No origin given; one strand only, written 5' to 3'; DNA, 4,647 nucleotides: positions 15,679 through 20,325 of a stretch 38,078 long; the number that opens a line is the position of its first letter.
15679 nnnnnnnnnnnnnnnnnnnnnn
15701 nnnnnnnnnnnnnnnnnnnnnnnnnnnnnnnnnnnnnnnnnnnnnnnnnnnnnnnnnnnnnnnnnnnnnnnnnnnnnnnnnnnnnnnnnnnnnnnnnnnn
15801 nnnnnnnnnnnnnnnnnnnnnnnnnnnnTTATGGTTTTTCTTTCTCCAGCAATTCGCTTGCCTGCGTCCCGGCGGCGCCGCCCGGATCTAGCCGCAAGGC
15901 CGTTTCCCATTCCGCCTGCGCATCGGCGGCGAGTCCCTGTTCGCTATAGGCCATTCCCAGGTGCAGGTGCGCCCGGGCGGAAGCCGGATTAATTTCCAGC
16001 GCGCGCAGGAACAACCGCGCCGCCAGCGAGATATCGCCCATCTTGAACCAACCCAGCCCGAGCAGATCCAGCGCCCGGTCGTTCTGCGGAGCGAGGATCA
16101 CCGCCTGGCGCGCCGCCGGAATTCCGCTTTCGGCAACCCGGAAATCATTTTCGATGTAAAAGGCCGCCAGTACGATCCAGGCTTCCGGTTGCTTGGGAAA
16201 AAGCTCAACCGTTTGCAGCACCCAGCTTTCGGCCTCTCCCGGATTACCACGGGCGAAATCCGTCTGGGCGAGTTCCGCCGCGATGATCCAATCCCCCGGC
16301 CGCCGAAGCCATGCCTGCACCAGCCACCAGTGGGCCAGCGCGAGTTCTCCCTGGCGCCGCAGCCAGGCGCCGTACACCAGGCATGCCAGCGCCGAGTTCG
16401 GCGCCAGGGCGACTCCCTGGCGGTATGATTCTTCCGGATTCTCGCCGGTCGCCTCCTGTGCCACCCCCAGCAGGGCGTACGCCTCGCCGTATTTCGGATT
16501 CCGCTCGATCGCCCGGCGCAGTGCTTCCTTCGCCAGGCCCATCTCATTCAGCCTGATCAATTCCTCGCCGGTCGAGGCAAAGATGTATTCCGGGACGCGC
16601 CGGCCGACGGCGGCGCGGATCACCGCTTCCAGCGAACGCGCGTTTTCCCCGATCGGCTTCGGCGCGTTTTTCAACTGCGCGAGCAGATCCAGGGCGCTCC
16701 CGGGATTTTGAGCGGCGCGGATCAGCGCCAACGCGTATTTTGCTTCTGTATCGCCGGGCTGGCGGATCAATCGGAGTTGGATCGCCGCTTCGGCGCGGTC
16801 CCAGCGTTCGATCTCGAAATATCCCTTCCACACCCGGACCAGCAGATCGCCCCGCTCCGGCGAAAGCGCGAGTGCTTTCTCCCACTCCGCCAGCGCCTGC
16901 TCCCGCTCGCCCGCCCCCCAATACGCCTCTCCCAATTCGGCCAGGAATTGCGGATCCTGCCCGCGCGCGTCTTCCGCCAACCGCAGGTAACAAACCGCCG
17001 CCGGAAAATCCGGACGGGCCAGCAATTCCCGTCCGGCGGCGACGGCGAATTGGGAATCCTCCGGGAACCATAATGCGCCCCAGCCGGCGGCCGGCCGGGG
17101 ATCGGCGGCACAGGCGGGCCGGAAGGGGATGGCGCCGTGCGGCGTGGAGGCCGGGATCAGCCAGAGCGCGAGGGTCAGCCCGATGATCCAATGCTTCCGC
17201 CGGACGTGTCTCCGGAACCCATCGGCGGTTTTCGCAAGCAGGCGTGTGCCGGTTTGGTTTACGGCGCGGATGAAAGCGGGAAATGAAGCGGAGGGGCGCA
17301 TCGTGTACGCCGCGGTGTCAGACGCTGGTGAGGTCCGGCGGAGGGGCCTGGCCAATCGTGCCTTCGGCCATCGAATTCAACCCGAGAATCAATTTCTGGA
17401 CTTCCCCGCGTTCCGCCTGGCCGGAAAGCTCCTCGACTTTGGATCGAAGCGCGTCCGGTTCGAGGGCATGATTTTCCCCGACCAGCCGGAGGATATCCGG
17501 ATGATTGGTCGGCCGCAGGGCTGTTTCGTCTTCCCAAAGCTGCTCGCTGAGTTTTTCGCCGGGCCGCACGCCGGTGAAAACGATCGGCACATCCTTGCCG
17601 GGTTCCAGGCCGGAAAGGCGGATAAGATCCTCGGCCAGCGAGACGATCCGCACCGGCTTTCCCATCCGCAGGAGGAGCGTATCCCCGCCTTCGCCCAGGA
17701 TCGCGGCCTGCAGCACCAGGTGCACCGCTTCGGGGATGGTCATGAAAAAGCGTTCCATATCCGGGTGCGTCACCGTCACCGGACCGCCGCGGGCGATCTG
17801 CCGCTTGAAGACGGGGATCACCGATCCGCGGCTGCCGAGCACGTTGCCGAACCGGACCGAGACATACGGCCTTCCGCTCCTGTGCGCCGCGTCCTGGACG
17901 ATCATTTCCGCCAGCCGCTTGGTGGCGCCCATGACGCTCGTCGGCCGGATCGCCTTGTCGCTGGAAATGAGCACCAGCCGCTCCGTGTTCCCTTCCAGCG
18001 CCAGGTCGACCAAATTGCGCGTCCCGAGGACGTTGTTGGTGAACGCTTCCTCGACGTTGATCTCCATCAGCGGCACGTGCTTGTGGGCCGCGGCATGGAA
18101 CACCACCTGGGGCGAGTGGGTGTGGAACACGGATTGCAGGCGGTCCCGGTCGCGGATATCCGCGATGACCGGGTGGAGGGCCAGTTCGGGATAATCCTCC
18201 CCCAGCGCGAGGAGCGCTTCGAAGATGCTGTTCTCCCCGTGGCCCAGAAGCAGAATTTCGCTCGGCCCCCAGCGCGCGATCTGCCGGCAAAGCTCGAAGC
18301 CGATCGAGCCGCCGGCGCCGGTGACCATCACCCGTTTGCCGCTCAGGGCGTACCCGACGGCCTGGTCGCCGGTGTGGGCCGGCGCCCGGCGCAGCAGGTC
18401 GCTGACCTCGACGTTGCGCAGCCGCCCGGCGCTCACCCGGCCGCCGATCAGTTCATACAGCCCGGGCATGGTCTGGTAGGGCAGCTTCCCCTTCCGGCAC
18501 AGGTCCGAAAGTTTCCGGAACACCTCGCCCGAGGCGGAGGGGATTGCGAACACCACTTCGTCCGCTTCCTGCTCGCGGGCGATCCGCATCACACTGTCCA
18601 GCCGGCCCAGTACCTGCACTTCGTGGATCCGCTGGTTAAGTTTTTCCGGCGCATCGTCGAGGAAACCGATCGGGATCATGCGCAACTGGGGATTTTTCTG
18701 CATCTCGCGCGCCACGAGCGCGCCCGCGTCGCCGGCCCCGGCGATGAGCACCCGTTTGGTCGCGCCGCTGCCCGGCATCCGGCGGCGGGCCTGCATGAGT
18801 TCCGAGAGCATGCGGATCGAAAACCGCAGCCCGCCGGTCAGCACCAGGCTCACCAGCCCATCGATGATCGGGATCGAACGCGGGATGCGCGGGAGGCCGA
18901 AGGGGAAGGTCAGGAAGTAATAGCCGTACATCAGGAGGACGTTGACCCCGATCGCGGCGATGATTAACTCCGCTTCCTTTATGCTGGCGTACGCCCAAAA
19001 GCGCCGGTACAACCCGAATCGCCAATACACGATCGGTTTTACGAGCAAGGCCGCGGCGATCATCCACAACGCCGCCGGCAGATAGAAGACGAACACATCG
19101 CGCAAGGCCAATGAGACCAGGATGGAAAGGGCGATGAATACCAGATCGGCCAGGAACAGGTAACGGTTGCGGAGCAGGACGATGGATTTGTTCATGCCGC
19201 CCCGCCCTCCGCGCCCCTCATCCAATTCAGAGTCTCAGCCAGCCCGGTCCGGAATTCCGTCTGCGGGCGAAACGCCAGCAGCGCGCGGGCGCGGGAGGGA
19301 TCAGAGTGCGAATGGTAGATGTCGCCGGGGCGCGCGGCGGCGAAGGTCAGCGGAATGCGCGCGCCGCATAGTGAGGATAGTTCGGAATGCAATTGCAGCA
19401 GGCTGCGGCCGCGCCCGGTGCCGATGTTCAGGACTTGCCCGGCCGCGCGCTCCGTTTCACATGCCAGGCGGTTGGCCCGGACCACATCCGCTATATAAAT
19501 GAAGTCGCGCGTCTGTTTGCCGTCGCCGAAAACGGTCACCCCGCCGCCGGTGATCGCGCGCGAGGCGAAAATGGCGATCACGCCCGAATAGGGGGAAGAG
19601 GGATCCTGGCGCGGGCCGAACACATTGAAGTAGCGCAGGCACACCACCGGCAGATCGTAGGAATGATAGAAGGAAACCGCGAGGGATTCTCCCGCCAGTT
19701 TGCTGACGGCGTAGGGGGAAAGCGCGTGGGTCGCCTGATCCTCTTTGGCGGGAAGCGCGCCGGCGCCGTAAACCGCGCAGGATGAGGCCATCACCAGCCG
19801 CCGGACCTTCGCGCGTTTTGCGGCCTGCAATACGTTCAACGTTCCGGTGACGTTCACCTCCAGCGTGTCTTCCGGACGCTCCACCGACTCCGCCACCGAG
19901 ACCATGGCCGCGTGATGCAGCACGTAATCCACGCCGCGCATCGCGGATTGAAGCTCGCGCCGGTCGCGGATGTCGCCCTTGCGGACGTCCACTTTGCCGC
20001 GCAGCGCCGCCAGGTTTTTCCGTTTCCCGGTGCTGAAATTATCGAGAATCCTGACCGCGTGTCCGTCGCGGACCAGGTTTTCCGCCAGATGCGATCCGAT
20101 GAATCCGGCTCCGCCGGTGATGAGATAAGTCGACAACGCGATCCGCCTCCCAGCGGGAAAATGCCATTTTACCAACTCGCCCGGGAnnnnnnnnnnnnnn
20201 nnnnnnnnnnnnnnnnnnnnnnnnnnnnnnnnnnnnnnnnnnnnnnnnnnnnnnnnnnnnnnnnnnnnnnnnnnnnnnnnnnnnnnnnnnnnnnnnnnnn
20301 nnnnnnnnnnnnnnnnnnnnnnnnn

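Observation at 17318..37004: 16-gene, 19.7-kb translationally coupled glycan operon: 9 cytoplasmic GTs plus two non-STT3 GT-C-like enzymes, but no recognisable priming transferase, Wzx/Wzy, Wzz or in-operon exporter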

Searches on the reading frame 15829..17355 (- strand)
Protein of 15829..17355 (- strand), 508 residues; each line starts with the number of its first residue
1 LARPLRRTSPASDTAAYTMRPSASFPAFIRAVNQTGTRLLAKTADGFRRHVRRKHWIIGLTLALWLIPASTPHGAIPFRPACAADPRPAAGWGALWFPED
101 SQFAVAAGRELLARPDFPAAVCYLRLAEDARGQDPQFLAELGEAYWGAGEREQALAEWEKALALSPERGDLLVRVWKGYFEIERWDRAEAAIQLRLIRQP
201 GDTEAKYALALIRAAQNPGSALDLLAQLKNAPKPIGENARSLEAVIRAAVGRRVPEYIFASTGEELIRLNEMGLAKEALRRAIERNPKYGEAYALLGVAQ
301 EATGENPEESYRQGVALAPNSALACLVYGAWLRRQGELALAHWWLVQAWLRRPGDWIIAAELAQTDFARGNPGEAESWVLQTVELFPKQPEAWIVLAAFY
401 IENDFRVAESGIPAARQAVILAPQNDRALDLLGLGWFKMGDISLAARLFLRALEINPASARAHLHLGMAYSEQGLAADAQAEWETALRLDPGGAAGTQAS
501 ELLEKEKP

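Call 6: search_protein_families(library=pfam, proteins=[window:15829-17355:-], max_evalue=0.01)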
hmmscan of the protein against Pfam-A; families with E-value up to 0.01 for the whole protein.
window:15829-17355:- (508 aa): 12 families
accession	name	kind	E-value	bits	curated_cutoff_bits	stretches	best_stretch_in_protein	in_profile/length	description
PF07719.23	TPR_2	-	9.9e-17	60.1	27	3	136-167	2-33/34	Tetratricopeptide repeat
PF14559.12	TPR_19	-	1.4e-15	57.7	25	3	438-492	3-57/68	Tetratricopeptide repeat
PF13431.12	TPR_17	-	1.6e-15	56.4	24.4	2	448-481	1-34/34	Tetratricopeptide repeat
PF13414.12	TPR_11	-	6.1e-15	55.1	26.8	1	437-474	5-42/42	TPR repeat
PF00515.34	TPR_1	-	5.5e-14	51.7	27.8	0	432-457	7-32/34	Tetratricopeptide repeat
PF13428.12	TPR_14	-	1e-13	50.9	23.5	1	360-398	5-43/44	Tetratricopeptide repeat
PF13181.12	TPR_8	-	1.7e-13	50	25.7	0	263-289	8-34/34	Tetratricopeptide repeat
PF13432.12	TPR_16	-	5.2e-11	43.2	32.7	2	437-494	8-65/65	Tetratricopeptide repeat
PF23914.1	TPR_CcmH_CycH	-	3.4e-05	24.2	42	0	387-489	47-150/158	Cytochrome c-type biogenesis protein H TPR domain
PF13174.12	TPR_6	-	0.00079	20.4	26.3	0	462-491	2-31/33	Tetratricopeptide repeat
PF13424.12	TPR_12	-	0.00081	20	30.1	0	140-165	8-33/77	Tetratricopeptide repeat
PF25063.1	ARM_TT21_C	-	0.003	17.9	35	0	436-489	105-158/209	Tetratricopeptide repeat protein 21 C-terminal ARM domain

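Call 63: search_protein_families(library=pfam, proteins=[window:15829-17301:-], max_evalue=0.01)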
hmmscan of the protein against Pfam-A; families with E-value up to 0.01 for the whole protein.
window:15829-17301:- (490 aa): 12 families
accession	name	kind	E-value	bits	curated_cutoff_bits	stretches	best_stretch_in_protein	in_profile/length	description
PF07719.23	TPR_2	-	7.1e-17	60.5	27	3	118-149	2-33/34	Tetratricopeptide repeat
PF14559.12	TPR_19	-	1.3e-15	57.9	25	3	420-474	3-57/68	Tetratricopeptide repeat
PF13431.12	TPR_17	-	1.5e-15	56.5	24.4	2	430-463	1-34/34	Tetratricopeptide repeat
PF13414.12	TPR_11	-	3.9e-15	55.7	26.8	1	419-456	5-42/42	TPR repeat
PF00515.34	TPR_1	-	4.1e-14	52.1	27.8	0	414-439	7-32/34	Tetratricopeptide repeat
PF13428.12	TPR_14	-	8.9e-14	51.1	23.5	1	342-380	5-43/44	Tetratricopeptide repeat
PF13181.12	TPR_8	-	1.3e-13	50.3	25.7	0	245-271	8-34/34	Tetratricopeptide repeat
PF13432.12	TPR_16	-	4e-11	43.6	32.7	2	419-476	8-65/65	Tetratricopeptide repeat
PF23914.1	TPR_CcmH_CycH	-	2.8e-05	24.4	42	0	369-471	47-150/158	Cytochrome c-type biogenesis protein H TPR domain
PF13424.12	TPR_12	-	0.00062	20.3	30.1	0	122-147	8-33/77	Tetratricopeptide repeat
PF13174.12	TPR_6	-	0.00089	20.2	26.3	0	444-473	2-31/33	Tetratricopeptide repeat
PF25063.1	ARM_TT21_C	-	0.0027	18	35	0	417-471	104-158/209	Tetratricopeptide repeat protein 21 C-terminal ARM domain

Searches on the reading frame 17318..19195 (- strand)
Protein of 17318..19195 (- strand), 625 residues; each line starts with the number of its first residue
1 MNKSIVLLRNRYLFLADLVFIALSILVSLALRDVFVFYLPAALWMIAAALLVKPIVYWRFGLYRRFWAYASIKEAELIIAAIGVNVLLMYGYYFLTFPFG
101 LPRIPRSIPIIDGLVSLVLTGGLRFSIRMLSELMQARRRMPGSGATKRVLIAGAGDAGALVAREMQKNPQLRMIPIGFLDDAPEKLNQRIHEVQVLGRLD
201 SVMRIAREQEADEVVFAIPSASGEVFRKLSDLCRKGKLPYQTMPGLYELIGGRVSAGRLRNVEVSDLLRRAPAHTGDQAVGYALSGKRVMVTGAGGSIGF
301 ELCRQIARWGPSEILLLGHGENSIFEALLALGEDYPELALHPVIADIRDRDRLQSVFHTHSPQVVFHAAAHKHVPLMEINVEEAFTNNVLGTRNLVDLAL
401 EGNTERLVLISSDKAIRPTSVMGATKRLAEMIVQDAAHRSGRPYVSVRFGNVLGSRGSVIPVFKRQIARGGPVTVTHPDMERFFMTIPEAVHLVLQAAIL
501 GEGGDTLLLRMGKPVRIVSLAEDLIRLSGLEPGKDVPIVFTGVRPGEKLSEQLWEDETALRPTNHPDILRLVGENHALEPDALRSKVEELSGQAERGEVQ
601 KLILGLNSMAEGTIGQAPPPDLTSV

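Call 6: search_protein_families(library=pfam, proteins=[window:17318-19195:-], max_evalue=0.01)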
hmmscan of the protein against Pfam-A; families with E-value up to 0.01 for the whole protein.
window:17318-19195:- (625 aa): 13 families
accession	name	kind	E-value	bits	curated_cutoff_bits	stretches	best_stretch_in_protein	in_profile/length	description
PF02719.21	Polysacc_synt_2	-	2e-108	362.5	20.2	1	289-570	1-290/293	Polysaccharide biosynthesis protein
PF01370.27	Epimerase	-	1.1e-24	87.6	20.9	1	289-497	1-224/240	NAD dependent epimerase/dehydratase family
PF04321.23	RmlD_sub_bind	-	5.4e-13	49.1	27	1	288-458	2-157/287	RmlD substrate binding domain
PF16363.11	GDP_Man_Dehyd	-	6.7e-13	49.2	27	1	290-456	1-187/332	GDP-mannose 4,6 dehydratase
PF13727.12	CoA_binding_3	-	7.6e-13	49.3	25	1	104-231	43-162/175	CoA-binding domain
PF07993.18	NAD_binding_4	-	8e-09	35.5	20.1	1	359-416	86-140/258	Male sterility protein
PF01073.25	3Beta_HSD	-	1.2e-07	31.4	22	1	290-420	1-124/280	3-beta hydroxysteroid dehydrogenase/isomerase family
PF08659.16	KR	-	3.8e-07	30.6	22.6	1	289-416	3-140/180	KR domain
PF00106.31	adh_short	-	0.00011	22.2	26.6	1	287-415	1-139/195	short chain dehydrogenase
PF01488.26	Shikimate_DH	-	0.0036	17.8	24.3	0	143-190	9-56/138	Shikimate / quinate 5-dehydrogenase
PF17836.7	PglD_N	-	0.0041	18.1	23.4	0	148-218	1-65/78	PglD N-terminal domain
PF17930.7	LpxI_N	-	0.0045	17.4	25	1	150-217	4-72/129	LpxI N-terminal domain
PF13460.12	NAD_binding_10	-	0.0057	17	27.2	0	338-417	39-103/184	NAD(P)H-binding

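Call 28: search_protein_families(library=ncbifam, proteins=[window:17318-19195:-], max_evalue=0.001)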
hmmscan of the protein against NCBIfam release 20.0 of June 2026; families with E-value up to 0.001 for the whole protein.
window:17318-19195:- (625 aa): 32 families (the best 25 are shown)
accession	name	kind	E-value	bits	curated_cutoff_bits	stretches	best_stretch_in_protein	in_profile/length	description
TIGR03589.1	PseB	equivalog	6.6e-48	163.3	407.75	1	284-569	2-277/324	UDP-N-acetylglucosamine 4,6-dehydratase (inverting)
TIGR04130.1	FnlA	equivalog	6.3e-38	130.5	730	1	286-564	4-275/337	UDP-N-acetylglucosamine 4,6-dehydratase/5-epimerase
TIGR03025.1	EPS_sugtrans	subfamily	1.4e-22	80.6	295.55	1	15-267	1-245/445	exopolysaccharide biosynthesis polyprenyl glycosylphosphotransferase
TIGR03023.1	WcaJ_sugtrans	equivalog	5.7e-20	72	410.75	1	16-266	2-249/453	undecaprenyl-phosphate glucose phosphotransferase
TIGR01179.1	galE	equivalog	1.8e-15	56.6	262.3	1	288-456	1-180/332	UDP-glucose 4-epimerase GalE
TIGR02622.1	CDP_4_6_dhtase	equivalog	2.9e-10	39.8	278.45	1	286-418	4-135/352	CDP-glucose 4,6-dehydratase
TIGR01214.1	rmlD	equivalog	3.1e-10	39.6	224.05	1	288-413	1-101/285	dTDP-4-dehydrorhamnose reductase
NF007956.0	PRK10675.1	subfamily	2.7e-09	36.6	394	1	288-413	2-125/338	UDP-glucose 4-epimerase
TIGR03466.1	HpnA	hypoth_equivalog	1.2e-08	34.2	367.65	1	288-417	2-118/327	hopanoid-associated sugar epimerase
TIGR03022.1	WbaP_sugtrans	subfamily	1.3e-08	34.5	403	1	13-228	1-206/456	undecaprenyl-phosphate galactose phosphotransferase WbaP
NF045894.1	PKS_plus_SDR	equivalog_domain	2.1e-08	32.2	1740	1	268-452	1141-1334/1515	type I polyketide synthase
TIGR01181.1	dTDP_gluc_dehyt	equivalog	7.7e-08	31.8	365.1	1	289-414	2-127/321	dTDP-glucose 4,6-dehydratase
TIGR04180.1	EDH_00030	hypoth_equivalog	1.1e-06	27.9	475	1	289-413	1-122/297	NAD-dependent 4,6-dehydratase LegB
NF004526.0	PRK05872.1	subfamily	2.6e-06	26.7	276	1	282-358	6-78/297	short-chain dehydrogenase/reductase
NF037940.1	PKS_MbtD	equivalog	4.8e-06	24.9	1150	1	287-452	653-825/978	mycobactin polyketide synthase MbtD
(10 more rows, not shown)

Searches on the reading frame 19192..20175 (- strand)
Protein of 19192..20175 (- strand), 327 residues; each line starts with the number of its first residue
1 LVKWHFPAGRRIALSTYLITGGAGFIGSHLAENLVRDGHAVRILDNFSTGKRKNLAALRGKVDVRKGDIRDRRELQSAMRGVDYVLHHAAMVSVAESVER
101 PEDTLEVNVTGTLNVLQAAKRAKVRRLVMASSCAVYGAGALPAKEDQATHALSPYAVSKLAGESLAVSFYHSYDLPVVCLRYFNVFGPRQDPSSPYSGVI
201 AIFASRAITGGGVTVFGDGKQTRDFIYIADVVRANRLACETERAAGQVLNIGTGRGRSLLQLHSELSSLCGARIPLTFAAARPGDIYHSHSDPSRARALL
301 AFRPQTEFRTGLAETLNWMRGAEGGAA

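Call 6: search_protein_families(library=pfam, proteins=[window:19192-20175:-], max_evalue=0.01)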
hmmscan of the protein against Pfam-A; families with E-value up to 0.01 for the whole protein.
window:19192-20175:- (327 aa): 11 families
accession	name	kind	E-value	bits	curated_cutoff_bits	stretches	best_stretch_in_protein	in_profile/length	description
PF01370.27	Epimerase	-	5.7e-65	219.5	20.9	1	18-252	2-240/240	NAD dependent epimerase/dehydratase family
PF16363.11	GDP_Man_Dehyd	-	1.1e-59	203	27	1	18-315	1-332/332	GDP-mannose 4,6 dehydratase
PF01073.25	3Beta_HSD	-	2.1e-28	99.6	22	1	18-239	1-229/280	3-beta hydroxysteroid dehydrogenase/isomerase family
PF02719.21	Polysacc_synt_2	-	1.5e-19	70.7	20.2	1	18-285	2-267/293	Polysaccharide biosynthesis protein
PF07993.18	NAD_binding_4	-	3.4e-15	56.4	20.1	1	19-202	1-218/258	Male sterility protein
PF13460.12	NAD_binding_10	-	1.5e-14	54.7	27.2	1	21-163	1-128/184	NAD(P)H-binding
PF04321.23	RmlD_sub_bind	-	1.6e-11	44.2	27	1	18-167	4-137/287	RmlD substrate binding domain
PF08659.16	KR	-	2e-09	38.1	22.6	1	15-134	1-138/180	KR domain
PF05368.20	NmrA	-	1.8e-08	34.8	27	1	16-131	4-106/298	NmrA-like family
PF00106.31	adh_short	-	1.3e-07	31.7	26.6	1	17-122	3-122/195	short chain dehydrogenase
PF03435.24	Sacchrp_dh_NADP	-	0.00027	21.7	25.1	1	22-93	5-80/129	Saccharopine dehydrogenase NADP binding domain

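Call 28: search_protein_families(library=ncbifam, proteins=[window:19192-20175:-], max_evalue=0.001)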
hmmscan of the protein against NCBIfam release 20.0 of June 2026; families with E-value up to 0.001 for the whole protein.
window:19192-20175:- (327 aa): 55 families (the best 25 are shown)
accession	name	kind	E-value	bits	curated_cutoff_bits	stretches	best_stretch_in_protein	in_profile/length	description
TIGR04180.1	EDH_00030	hypoth_equivalog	7.9e-60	202.4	475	1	18-305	2-295/297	NAD-dependent 4,6-dehydratase LegB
TIGR01179.1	galE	equivalog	5.4e-58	196.4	262.3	1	18-320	3-326/332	UDP-glucose 4-epimerase GalE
NF011728.1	PRK15181.1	equivalog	2.6e-55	187.8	760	1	13-319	14-337/348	Vi polysaccharide biosynthesis UDP-N-acetylglucosaminuronic acid C-4 epimerase TviC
TIGR01181.1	dTDP_gluc_dehyt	equivalog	1.3e-46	159.2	365.1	1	17-320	2-312/321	dTDP-glucose 4,6-dehydratase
NF007956.0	PRK10675.1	subfamily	1.1e-40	139.8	394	1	17-319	3-329/338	UDP-glucose 4-epimerase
TIGR02197.1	heptose_epim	equivalog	4.5e-40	137.8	274.6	1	18-319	2-313/316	ADP-glyceromanno-heptose 6-epimerase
TIGR03466.1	HpnA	hypoth_equivalog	9.4e-31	106.9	367.65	1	17-275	3-251/327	hopanoid-associated sugar epimerase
NF007582.0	PRK10217.1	equivalog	2.5e-26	92.6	698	1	16-321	3-333/355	dTDP-glucose 4,6-dehydratase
NF007490.0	PRK10084.1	subfamily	3.9e-24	85.3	649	1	18-319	4-334/361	dTDP-glucose 4,6-dehydratase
NF042422.1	oxyalk_red_OleD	equivalog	1.2e-22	80.7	580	1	18-249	4-229/329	2-alkyl-3-oxoalkanoate reductase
NF052578.1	StrlDmthSdmBMthl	equivalog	3.3e-22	79.7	600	1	16-275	2-250/328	sterol demethylase protein SdmB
NF042423.1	oxyalk_red_Shew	equivalog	1.2e-19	70.5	580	1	15-239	9-221/331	2-alkyl-3-oxoalkanoate reductase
NF047922.1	GDPFucSynFcl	equivalog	2.9e-19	69.7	500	1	72-319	42-301/308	GDP-L-fucose synthase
NF043036.1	ErythonDh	equivalog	1.8e-18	66.8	325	1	18-166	4-160/321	D-erythronate dehydrogenase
NF008360.0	PRK11150.1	equivalog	2e-18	66.7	452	1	18-260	3-244/310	ADP-glyceromanno-heptose 6-epimerase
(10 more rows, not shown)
